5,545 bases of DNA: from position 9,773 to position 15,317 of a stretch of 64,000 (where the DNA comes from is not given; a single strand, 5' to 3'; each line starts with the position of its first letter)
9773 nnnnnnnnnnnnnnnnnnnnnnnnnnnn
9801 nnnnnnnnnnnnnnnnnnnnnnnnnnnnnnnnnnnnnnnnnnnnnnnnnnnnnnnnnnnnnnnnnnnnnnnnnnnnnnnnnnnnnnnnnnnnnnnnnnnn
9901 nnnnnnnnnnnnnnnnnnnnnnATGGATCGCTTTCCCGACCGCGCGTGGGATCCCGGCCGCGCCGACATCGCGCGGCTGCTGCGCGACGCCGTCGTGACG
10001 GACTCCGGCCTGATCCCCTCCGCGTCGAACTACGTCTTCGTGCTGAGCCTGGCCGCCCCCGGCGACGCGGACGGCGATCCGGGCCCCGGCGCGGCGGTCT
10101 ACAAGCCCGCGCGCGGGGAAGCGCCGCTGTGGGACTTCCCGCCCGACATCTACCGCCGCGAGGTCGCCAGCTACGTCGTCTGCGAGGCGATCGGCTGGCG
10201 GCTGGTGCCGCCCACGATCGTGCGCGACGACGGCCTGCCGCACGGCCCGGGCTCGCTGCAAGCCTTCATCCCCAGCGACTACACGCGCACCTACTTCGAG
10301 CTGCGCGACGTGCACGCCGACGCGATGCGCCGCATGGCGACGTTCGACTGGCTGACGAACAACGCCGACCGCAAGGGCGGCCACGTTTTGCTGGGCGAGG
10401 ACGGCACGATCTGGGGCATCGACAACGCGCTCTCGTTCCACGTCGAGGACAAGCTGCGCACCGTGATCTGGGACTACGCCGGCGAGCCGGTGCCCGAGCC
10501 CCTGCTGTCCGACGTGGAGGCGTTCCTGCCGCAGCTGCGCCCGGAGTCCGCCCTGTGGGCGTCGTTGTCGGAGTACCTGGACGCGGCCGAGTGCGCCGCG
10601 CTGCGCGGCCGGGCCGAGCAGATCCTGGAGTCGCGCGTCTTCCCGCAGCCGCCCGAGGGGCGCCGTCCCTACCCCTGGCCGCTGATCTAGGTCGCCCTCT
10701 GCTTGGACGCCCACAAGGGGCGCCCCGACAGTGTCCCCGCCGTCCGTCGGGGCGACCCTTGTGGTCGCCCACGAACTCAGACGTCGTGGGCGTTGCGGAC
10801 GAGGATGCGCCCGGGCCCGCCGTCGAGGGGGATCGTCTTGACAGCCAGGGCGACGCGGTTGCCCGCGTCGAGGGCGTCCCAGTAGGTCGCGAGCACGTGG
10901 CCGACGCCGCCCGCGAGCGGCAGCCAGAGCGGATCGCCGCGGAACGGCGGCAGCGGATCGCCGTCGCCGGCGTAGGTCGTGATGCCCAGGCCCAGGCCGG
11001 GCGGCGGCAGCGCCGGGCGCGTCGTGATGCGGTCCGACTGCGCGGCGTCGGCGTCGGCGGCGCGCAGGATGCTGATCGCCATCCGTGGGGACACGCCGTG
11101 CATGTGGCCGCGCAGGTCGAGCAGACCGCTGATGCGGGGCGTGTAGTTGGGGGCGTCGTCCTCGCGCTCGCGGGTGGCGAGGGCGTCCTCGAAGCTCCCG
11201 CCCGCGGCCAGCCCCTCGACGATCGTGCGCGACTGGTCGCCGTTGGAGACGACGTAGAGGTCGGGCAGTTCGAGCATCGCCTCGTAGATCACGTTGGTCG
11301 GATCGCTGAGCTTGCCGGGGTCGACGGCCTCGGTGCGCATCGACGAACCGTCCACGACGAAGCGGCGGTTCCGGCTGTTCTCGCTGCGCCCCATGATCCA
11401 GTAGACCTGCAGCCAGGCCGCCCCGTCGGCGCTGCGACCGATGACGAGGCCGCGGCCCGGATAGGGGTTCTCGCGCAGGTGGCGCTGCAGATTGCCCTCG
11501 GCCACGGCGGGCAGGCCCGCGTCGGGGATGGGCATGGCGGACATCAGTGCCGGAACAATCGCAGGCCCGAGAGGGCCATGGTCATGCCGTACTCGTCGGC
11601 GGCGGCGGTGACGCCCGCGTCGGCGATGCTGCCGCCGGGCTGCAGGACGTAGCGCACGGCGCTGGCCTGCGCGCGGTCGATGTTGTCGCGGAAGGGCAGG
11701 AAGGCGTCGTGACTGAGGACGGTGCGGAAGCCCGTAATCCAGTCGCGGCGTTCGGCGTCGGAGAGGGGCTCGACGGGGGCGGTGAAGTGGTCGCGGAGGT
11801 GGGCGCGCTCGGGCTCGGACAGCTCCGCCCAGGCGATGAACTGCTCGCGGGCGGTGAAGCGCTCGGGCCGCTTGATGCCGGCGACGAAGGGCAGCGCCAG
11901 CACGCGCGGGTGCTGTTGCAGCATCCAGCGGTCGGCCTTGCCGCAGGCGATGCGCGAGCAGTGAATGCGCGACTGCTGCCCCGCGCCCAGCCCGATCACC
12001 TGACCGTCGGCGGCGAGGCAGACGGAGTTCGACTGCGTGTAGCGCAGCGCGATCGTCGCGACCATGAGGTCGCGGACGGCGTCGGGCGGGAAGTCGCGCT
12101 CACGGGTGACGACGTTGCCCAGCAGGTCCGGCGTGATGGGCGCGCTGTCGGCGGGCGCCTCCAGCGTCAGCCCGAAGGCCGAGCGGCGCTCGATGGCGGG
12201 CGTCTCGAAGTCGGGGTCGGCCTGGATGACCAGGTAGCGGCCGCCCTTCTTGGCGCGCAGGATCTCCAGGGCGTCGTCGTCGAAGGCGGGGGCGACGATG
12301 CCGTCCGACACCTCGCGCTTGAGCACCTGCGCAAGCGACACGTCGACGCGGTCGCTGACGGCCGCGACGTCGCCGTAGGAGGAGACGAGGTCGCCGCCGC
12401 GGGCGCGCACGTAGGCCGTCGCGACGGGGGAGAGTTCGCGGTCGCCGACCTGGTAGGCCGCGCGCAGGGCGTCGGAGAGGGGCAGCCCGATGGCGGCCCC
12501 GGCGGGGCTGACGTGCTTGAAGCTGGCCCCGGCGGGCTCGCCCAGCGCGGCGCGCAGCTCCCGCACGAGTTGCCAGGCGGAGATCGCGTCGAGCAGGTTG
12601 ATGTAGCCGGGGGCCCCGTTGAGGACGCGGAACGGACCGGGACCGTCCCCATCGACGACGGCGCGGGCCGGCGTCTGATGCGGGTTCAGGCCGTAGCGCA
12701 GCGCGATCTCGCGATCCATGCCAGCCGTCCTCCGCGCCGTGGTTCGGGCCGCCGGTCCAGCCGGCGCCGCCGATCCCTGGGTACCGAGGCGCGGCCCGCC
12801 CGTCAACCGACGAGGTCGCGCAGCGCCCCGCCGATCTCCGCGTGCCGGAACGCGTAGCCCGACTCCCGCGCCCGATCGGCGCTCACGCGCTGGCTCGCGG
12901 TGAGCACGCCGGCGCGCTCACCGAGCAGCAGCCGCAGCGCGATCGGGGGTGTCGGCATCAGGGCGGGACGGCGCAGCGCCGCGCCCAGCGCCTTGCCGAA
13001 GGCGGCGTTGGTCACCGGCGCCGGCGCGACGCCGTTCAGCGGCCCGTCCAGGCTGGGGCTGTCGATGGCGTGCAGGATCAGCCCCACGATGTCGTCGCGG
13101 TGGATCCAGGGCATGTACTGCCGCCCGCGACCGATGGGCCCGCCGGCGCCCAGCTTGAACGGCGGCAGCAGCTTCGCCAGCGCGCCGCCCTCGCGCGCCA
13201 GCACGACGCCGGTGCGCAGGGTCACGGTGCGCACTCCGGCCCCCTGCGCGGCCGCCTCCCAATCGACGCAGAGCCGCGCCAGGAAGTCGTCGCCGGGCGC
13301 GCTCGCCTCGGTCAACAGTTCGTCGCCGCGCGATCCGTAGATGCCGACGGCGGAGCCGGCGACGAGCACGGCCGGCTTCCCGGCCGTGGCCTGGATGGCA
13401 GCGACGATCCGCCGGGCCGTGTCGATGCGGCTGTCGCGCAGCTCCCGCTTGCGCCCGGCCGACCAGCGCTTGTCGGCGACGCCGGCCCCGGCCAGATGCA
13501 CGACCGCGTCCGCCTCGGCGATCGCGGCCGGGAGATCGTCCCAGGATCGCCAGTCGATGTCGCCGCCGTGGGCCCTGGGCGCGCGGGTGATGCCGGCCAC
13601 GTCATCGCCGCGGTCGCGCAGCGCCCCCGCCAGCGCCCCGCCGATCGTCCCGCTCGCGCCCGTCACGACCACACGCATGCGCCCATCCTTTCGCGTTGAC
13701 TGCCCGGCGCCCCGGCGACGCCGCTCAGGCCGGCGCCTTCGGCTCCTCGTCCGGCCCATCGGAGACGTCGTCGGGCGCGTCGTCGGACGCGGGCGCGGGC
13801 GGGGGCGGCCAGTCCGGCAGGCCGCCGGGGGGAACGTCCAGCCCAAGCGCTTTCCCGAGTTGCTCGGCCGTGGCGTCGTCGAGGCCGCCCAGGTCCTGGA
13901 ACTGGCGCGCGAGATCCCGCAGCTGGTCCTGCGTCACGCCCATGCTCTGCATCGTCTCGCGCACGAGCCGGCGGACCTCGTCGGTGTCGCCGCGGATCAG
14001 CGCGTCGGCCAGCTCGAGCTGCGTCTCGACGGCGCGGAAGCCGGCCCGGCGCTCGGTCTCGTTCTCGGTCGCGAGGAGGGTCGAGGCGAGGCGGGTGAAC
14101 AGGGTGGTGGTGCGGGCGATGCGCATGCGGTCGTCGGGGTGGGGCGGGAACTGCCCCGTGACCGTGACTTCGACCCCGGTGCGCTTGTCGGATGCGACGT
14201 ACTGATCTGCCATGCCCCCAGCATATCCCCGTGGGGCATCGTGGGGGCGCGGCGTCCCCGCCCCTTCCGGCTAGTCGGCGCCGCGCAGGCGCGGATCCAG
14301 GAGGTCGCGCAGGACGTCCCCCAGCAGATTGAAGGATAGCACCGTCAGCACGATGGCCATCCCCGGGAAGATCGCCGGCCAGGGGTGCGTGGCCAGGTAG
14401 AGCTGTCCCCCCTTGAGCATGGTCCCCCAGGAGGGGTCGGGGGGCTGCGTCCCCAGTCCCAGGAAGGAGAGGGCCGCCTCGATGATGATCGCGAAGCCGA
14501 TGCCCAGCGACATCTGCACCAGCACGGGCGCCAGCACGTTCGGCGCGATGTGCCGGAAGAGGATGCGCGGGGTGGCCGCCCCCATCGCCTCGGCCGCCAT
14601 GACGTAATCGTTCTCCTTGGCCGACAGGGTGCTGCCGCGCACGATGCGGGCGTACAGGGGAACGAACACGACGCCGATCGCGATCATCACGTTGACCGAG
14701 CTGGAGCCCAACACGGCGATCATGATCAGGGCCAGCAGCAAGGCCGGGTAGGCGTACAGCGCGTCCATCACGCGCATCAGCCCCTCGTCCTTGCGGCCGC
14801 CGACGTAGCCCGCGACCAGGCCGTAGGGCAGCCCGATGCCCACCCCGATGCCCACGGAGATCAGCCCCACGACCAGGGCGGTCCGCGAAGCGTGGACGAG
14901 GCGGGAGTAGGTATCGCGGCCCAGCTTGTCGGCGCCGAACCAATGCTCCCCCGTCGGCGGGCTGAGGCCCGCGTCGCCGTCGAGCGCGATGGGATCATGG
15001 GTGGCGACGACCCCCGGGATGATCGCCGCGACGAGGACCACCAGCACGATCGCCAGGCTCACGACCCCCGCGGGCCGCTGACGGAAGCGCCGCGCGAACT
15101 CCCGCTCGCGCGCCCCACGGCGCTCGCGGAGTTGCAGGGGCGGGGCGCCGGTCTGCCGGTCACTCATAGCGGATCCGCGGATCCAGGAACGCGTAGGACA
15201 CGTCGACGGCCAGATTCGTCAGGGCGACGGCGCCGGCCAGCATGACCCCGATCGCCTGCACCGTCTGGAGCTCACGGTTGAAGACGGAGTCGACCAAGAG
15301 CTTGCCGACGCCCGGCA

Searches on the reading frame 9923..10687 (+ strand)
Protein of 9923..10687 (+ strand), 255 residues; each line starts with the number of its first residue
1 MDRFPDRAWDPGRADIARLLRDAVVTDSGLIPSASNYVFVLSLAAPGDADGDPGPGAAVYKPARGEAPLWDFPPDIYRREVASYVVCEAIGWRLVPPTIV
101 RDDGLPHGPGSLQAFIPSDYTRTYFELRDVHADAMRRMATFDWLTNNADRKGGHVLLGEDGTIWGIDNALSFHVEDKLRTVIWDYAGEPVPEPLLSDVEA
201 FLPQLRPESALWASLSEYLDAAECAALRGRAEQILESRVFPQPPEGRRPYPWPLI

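Call 7: search_protein_families(library=pfam, proteins=[window:9923-10687:+], max_evalue=0.01)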
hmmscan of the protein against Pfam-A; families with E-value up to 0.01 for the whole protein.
window:9923-10687:+ (255 aa): 1 family
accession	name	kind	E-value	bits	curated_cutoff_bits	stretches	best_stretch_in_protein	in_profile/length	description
PF00454.33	PI3_PI4_kinase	-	0.00031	21.2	27.1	1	106-191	104-186/241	Phosphatidylinositol 3- and 4-kinase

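Call 8: search_protein_families(library=ncbifam, proteins=[window:9923-10687:+], max_evalue=0.01)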
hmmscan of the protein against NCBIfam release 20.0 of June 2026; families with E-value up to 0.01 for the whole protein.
window:9923-10687:+ (255 aa): 1 family
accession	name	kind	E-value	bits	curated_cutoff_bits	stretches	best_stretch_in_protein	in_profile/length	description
TIGR03843.1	TIGR03843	hypoth_equivalog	1.4e-70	237.6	172.4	2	131-255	131-253/253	SCO1664 family protein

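Call 9: search_protein_families(library=padloc, proteins=[window:9923-10687:+], max_evalue=0.01)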
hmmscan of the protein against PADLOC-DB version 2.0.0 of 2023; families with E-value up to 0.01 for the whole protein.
window:9923-10687:+ (255 aa): 0 families

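Call 13: find_related_loci(query=window:9923-10687:+, collection=genome_contigs, flank=10000)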
Query window:9923-10687:+ (255 aa) in genome_contigs; peptide patterns used: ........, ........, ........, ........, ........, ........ (x = any residue, [..] = any of these).
150 stretches matched a pattern; 103 encode a relative of the query (tblastn E <= 1e-3); the best 80 are kept; 80 distinct loci.
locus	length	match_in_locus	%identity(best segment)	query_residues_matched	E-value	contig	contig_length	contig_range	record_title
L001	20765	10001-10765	97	1-255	2e-164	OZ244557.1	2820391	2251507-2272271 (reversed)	MAG: Dehalococcoidia bacterium isolate 17c548fc-85ac-4b32-8eac-b178c1b3bdc7 genome assembly, chromosome: 1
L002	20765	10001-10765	97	1-255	8e-164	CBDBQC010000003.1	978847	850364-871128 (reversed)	MAG: Dehalococcoidia bacterium isolate 3b5922da-460a-4212-a651-5a23880356d2 genome assembly, contig: contig_3, whole gen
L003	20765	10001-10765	89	1-255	6e-149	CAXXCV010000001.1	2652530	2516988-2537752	MAG: Dehalococcoidia bacterium isolate f314fda6-7770-4086-b832-64b1c017fe61 genome assembly, contig: contig_1, whole gen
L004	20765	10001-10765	88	1-255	1e-147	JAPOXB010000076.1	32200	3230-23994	MAG: Chloroflexota bacterium isolate COS3_bin_15 NODE_484_length_32200_cov_14.7468, whole genome shotgun sequence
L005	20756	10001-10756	87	4-255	2e-144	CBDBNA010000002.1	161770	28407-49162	MAG: Dehalococcoidia bacterium isolate 8dc3bd6b-4dda-4c2a-a60a-45dc8dd64482 genome assembly, contig: contig_2, whole gen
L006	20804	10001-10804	72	1-255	9e-126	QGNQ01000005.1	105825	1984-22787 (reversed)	MAG: Chloroflexi bacterium isolate TK10-74A Ga0133547_10000554, whole genome shotgun sequence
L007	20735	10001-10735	68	1-250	4e-110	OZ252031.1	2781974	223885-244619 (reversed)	MAG: Dehalococcoidia bacterium isolate dff2a26e-0c85-4687-84f1-4c242d812589 genome assembly, chromosome: 1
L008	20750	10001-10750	61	1-255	8e-101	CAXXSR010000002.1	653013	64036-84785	MAG: Dehalococcoidia bacterium isolate e3f0780b-4b09-4c69-8f5a-dbfb53346339 genome assembly, contig: contig_2, whole gen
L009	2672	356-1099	60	4-255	8e-101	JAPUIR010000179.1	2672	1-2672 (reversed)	MAG: Chloroflexota bacterium isolate KW1-S08_30 KW1-S08_30_cg179, whole genome shotgun sequence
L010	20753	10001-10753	57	1-255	3e-94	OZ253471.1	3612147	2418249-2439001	MAG: Dehalococcoidia bacterium isolate 41ac3497-52d9-4345-8c76-2a61940320b0 genome assembly, chromosome: 1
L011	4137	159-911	58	1-255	3e-94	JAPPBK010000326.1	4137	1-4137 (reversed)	MAG: Chloroflexota bacterium isolate IRC2_bin_8 NODE_2757_length_4137_cov_8.99902, whole genome shotgun sequence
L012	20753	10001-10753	57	1-255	4e-93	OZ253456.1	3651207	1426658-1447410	MAG: Dehalococcoidia bacterium isolate 4ae44683-8927-4024-8904-3ea2ed4a1db5 genome assembly, chromosome: 1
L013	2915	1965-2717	57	1-255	8e-95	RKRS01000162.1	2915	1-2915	MAG: Dehalococcoidia bacterium isolate PNGco_C_binSS7 scaffold_11582, whole genome shotgun sequence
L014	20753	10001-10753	58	1-255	7e-93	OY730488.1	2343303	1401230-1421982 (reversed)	MAG: Dehalococcoidia bacterium isolate c17ab466-9012-4dfd-ba8a-0af8548777ee genome assembly, chromosome: 1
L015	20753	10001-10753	56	1-255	1e-92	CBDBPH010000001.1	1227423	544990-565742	MAG: Dehalococcoidia bacterium isolate 745030fc-1ee1-449d-a068-ea6b321db757 genome assembly, contig: contig_1, whole gen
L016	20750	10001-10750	57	1-254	2e-92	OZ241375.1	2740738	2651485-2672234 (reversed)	MAG: Dehalococcoidia bacterium isolate b07fa7da-9862-47df-848d-64ec3822ffc5 genome assembly, chromosome: 1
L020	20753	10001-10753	55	1-255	5e-91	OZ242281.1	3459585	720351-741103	MAG: Dehalococcoidia bacterium isolate 5b41c312-3693-4c79-a24d-842b6111755b genome assembly, chromosome: 1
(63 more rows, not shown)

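Call 24: search_protein_families(library=pfam, proteins=[L020:9196-9972:+, L020:8309-9178:+, L012:8354-9199:+, L016:7525-8103:+], max_evalue=0.01)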
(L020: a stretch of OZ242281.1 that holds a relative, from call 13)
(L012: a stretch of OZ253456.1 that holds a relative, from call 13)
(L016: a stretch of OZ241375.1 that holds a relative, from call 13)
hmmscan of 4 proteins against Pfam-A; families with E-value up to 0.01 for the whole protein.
L020:9196-9972:+ (259 aa): 1 family
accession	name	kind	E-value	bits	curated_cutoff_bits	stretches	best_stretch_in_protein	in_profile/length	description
PF03473.23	MOSC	-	1.2e-16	61.3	22.7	1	145-255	12-119/120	MOSC domain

L020:8309-9178:+ (290 aa): 3 families
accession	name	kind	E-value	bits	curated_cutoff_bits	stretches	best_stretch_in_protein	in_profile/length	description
PF00929.31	RNase_T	-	8e-15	56.2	24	1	5-157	1-163/164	Exonuclease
PF16473.11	Rv2179c-like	-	1.1e-10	42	27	1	5-156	3-171/177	3'-5' exoribonuclease Rv2179c-like domain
PF00533.33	BRCT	-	0.00086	19.9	21.3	1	206-263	12-62/78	BRCA1 C Terminus (BRCT) domain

L012:8354-9199:+ (282 aa): 2 families
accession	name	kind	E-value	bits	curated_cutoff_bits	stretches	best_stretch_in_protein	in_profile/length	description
PF00929.31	RNase_T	-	3.8e-20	73.5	24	1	5-159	1-164/164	Exonuclease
PF16473.11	Rv2179c-like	-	1.6e-06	28.4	27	1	5-154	3-168/177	3'-5' exoribonuclease Rv2179c-like domain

L016:7525-8103:+ (193 aa): 2 families
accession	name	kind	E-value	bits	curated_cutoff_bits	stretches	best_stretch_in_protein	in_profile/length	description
PF00929.31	RNase_T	-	8.2e-17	62.7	24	1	5-157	1-163/164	Exonuclease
PF16473.11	Rv2179c-like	-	6.1e-11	42.8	27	1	5-157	3-172/177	3'-5' exoribonuclease Rv2179c-like domain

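Call 62: search_protein_families(library=padloc, proteins=[L020:8309-9178:+, L012:8354-9199:+, L013:318-1151:+], max_evalue=0.00001)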
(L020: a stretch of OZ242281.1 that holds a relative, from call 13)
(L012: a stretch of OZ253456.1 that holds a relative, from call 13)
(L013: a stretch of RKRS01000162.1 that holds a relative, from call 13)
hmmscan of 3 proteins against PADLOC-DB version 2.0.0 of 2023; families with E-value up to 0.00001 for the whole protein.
L020:8309-9178:+ (290 aa): 3 families
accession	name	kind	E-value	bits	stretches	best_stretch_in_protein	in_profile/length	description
PDLC05027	PDC-S48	-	4.1e-30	103.2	2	2-190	4-198/411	-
PDLC01247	DEDDh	-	4.2e-28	96.7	1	5-158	1-138/139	"CAS-I,CAS-II,CAS-III,CAS-IV,CAS-V,CAS-VI; associated"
PDLC05028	PDC-S48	-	4.5e-26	89.5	1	4-167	20-185/512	-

L012:8354-9199:+ (282 aa): 3 families
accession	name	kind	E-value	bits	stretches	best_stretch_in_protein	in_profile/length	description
PDLC01247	DEDDh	-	5.9e-26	89.8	1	5-159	1-138/139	"CAS-I,CAS-II,CAS-III,CAS-IV,CAS-V,CAS-VI; associated"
PDLC05027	PDC-S48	-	1.8e-24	84.6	1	2-168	4-172/411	-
PDLC05028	PDC-S48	-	1.7e-21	74.3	1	3-158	19-175/512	-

L013:318-1151:+ (278 aa): 3 families
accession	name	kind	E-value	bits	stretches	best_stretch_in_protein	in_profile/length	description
PDLC01247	DEDDh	-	1.8e-23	81.7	1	5-158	1-138/139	"CAS-I,CAS-II,CAS-III,CAS-IV,CAS-V,CAS-VI; associated"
PDLC05027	PDC-S48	-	2.5e-16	57.8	1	2-164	4-169/411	-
PDLC05028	PDC-S48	-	2.2e-14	50.9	1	3-160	19-178/512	-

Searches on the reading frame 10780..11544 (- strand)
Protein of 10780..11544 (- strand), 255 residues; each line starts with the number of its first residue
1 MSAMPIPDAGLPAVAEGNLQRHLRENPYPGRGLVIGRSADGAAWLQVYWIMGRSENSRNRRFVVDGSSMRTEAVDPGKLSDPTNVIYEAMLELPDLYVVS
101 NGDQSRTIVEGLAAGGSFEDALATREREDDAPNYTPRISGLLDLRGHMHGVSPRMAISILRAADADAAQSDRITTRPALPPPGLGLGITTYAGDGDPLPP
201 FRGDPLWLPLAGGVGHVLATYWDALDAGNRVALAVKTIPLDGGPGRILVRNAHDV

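Call 7: search_protein_families(library=pfam, proteins=[window:10780-11544:-], max_evalue=0.01)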
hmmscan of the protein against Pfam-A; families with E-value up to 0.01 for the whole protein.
window:10780-11544:- (255 aa): 1 family
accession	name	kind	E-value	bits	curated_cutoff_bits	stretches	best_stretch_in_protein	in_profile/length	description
PF07826.16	IMP_cyclohyd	-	1.6e-36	126.2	28.1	1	28-238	1-188/192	IMP cyclohydrolase-like protein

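Call 8: search_protein_families(library=ncbifam, proteins=[window:10780-11544:-], max_evalue=0.01)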
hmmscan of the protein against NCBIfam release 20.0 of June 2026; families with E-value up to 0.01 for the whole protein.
window:10780-11544:- (255 aa): 2 families
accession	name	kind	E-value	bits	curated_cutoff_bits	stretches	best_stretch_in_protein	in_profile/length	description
NF003167.0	PRK04151.1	equivalog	4.2e-09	36.2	150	1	28-152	2-126/199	IMP cyclohydrolase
TIGR01922.1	purO_arch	equivalog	2.5e-06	27.3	158.35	1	28-144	2-118/199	IMP cyclohydrolase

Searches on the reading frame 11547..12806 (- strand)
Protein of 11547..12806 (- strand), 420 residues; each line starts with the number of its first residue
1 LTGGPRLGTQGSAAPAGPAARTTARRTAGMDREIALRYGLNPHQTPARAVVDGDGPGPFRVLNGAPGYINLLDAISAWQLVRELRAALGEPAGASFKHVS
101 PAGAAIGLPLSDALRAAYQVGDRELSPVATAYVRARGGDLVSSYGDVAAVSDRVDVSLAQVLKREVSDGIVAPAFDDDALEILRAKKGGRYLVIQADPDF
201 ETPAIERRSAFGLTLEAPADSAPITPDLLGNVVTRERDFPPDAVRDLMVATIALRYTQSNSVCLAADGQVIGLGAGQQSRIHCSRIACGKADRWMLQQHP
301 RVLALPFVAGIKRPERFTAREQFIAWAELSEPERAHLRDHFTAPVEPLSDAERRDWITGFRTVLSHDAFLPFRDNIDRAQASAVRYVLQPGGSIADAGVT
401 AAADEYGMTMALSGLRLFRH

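Call 56: search_protein_families(library=pfam, proteins=[window:11547-12806:-], max_evalue=0.001)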
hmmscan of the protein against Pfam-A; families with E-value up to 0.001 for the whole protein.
window:11547-12806:- (420 aa): 1 family
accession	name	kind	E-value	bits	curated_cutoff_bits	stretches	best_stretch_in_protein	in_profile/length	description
PF01808.24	AICARFT_IMPCHas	-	1.7e-54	185.8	25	1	26-289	69-310/311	AICARFT/IMPCHase bienzyme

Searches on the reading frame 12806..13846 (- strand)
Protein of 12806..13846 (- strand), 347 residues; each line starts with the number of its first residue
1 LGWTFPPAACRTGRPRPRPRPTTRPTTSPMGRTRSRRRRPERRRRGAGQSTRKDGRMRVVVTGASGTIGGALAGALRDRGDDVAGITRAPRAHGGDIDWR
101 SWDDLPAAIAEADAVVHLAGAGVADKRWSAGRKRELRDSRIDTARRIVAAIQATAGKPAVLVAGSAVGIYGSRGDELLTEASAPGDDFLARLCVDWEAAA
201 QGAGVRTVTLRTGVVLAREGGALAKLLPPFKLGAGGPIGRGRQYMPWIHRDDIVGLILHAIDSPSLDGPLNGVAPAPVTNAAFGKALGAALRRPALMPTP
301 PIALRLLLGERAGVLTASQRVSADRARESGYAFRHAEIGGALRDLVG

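Call 56: search_protein_families(library=pfam, proteins=[window:12806-13846:-], max_evalue=0.001)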
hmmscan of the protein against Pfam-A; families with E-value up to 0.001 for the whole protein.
window:12806-13846:- (347 aa): 3 families
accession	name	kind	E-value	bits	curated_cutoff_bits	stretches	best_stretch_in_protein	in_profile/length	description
PF01370.27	Epimerase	-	6.1e-20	72.1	20.9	1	59-265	1-229/240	NAD dependent epimerase/dehydratase family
PF08338.16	DUF1731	-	1.1e-14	54.3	27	1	300-345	2-47/47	Domain of unknown function (DUF1731)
PF04321.23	RmlD_sub_bind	-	0.00051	19.6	27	1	57-225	1-161/287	RmlD substrate binding domain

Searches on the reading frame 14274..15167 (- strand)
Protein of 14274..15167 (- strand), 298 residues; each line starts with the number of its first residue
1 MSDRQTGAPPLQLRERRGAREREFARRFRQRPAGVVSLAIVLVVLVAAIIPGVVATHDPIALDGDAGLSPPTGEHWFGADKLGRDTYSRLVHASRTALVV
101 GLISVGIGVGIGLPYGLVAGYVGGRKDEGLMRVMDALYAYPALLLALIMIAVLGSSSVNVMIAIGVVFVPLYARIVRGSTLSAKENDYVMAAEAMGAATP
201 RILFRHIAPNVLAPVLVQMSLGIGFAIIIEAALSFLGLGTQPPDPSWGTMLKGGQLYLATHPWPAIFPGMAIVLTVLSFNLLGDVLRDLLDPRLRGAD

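Call 56: search_protein_families(library=pfam, proteins=[window:14274-15167:-], max_evalue=0.001)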
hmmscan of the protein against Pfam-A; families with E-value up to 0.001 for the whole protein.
window:14274-15167:- (298 aa): 2 families
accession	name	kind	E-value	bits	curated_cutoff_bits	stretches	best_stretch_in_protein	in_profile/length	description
PF00528.27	BPD_transp_1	-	8e-33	114.1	26.4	1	112-295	1-183/184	Binding-protein-dependent transport system inner membrane component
PF12911.12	OppC_N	-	4.3e-07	30.1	23.9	1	22-71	4-53/53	N-terminal TM domain of oligopeptide transport permease C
